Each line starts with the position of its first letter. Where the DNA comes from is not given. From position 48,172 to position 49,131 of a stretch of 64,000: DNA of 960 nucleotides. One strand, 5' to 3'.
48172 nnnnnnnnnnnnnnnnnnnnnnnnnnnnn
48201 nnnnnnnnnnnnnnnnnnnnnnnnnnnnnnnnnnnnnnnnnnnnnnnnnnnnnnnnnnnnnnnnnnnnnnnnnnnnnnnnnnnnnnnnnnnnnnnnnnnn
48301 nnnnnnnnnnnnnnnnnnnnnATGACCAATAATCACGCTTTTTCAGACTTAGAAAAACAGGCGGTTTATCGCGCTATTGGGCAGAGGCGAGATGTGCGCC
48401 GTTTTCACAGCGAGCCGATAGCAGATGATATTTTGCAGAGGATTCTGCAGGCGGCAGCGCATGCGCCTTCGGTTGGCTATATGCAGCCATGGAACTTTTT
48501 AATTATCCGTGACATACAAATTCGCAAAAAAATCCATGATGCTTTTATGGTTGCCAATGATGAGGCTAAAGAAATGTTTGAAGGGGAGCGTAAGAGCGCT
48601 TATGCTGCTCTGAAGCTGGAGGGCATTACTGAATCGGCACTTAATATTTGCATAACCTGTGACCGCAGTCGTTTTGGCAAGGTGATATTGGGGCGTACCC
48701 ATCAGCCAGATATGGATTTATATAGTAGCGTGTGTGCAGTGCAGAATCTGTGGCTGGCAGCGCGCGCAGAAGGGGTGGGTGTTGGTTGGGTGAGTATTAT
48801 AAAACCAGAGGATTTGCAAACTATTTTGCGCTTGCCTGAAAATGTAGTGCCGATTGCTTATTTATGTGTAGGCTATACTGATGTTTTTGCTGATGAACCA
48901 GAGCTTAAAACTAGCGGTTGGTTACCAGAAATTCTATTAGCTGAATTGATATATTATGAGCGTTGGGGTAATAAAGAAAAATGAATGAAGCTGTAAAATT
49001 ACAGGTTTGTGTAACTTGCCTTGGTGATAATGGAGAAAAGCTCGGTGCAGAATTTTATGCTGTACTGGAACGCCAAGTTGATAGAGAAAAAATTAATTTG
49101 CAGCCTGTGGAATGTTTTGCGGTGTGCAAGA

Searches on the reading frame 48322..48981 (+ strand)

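Call 20: search_protein_families(library=ncbifam, proteins=[window:48322-48981:+], max_evalue=0.00001)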
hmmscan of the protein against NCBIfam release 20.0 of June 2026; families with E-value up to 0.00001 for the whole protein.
window:48322-48981:+ (220 aa): 5 families
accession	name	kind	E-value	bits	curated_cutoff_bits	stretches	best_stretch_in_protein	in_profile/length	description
TIGR02476.1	BluB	equivalog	1e-78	263.4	150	1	7-201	1-195/205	5,6-dimethylbenzimidazole synthase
TIGR03553.1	F420_FbiB_CTERM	equivalog_domain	2.8e-14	53.4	249.55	1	18-75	2-59/194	F420 biosynthesis protein FbiB, C-terminal domain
NF009810.0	PRK13294.1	equivalog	5.7e-14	51.9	304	1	15-188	254-432/449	coenzyme F420-0:L-glutamate ligase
NF008033.1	PRK10765.1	equivalog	4.1e-13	49.3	223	1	17-73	6-62/240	oxygen-insensitive NADPH nitroreductase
NF008088.0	PRK10828.1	equivalog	2.3e-07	30.5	183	1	21-158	9-133/183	NAD(P)H nitroreductase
